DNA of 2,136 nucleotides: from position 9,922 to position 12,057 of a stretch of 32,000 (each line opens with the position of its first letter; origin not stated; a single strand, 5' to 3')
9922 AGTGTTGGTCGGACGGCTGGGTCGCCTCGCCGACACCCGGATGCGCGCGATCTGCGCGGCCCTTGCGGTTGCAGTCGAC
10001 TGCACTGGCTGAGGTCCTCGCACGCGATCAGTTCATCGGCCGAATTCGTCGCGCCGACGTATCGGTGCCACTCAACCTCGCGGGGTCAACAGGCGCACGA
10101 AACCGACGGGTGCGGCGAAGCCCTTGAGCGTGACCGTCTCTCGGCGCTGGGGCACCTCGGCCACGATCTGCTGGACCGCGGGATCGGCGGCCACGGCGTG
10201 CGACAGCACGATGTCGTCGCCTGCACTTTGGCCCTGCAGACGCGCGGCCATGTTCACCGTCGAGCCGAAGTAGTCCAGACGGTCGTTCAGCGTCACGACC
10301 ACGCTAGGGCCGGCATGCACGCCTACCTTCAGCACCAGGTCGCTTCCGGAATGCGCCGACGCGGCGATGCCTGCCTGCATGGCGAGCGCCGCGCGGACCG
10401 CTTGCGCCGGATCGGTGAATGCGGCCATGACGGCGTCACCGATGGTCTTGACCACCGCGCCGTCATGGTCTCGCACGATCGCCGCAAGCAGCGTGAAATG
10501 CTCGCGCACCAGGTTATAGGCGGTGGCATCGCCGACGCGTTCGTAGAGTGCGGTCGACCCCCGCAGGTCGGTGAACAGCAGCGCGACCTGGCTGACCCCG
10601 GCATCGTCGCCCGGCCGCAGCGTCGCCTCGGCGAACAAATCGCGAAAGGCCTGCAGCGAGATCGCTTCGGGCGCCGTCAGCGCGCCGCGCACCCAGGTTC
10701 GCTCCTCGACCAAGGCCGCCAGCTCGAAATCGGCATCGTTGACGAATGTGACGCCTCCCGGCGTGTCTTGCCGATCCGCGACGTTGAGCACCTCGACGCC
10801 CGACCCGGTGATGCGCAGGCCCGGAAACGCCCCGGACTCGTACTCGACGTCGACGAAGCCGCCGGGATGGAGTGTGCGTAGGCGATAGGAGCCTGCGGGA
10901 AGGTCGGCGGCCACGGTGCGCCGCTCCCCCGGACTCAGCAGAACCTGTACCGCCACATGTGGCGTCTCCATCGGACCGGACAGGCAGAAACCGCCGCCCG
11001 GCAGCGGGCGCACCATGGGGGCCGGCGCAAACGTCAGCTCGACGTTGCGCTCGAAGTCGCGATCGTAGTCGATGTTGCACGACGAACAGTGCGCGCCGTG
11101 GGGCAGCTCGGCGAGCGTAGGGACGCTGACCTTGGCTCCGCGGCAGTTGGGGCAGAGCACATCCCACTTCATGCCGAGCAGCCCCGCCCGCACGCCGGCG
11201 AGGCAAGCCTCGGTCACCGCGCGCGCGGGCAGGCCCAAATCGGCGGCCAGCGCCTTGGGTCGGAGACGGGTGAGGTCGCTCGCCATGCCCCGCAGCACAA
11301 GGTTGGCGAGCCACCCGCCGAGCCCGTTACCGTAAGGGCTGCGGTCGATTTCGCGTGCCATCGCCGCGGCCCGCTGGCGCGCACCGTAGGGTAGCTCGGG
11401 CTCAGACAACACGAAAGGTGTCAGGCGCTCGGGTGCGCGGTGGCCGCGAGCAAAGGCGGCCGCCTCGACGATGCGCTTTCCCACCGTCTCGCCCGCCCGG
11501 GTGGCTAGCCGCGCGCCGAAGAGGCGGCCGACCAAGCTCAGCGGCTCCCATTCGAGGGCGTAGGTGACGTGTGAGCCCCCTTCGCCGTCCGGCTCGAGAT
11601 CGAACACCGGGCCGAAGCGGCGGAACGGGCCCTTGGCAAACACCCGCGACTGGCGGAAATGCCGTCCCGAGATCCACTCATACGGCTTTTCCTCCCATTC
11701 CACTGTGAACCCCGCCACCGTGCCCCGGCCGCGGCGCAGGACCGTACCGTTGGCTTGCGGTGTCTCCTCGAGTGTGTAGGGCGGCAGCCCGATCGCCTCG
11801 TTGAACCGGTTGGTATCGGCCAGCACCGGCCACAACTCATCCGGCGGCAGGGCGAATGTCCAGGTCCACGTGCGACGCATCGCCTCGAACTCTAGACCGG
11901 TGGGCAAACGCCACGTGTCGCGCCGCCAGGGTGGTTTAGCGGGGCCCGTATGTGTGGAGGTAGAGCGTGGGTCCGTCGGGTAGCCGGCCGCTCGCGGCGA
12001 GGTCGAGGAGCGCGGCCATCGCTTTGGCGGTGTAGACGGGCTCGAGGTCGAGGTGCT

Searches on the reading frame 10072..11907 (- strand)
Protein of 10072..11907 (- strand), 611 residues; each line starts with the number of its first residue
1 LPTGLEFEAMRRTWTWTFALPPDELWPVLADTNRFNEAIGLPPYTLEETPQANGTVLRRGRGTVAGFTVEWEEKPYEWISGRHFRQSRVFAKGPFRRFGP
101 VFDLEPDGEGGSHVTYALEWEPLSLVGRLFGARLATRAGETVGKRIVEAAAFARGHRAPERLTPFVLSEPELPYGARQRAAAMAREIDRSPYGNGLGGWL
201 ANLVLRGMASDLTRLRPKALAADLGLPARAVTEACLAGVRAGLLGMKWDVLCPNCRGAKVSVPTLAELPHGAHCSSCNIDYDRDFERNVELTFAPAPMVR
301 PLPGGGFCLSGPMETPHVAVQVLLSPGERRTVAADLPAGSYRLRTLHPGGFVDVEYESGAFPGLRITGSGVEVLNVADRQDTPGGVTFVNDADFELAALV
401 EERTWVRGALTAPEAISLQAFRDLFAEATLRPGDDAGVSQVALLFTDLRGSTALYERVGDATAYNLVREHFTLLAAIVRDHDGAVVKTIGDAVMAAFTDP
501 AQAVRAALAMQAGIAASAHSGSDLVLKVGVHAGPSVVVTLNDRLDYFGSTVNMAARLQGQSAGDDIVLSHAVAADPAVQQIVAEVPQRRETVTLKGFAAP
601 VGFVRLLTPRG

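Call 31: search_protein_families(library=pfam, proteins=[window:10072-11907:-], max_evalue=0.001)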
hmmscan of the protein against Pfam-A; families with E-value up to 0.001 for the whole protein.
window:10072-11907:- (611 aa): 3 families
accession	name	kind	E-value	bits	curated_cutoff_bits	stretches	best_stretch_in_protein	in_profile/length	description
PF00211.25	Guanylate_cyc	-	4.2e-20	72.6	21.9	1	439-574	7-153/183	Adenylate and Guanylate cyclase catalytic domain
PF19363.4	DUF5939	-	7.7e-13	48.7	22.5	1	201-301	24-125/281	Family of unknown function (DUF5939)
PF10604.15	Polyketide_cyc2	-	0.00013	22.7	27.4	1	17-139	9-126/142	Polyketide cyclase / dehydrase and lipid transport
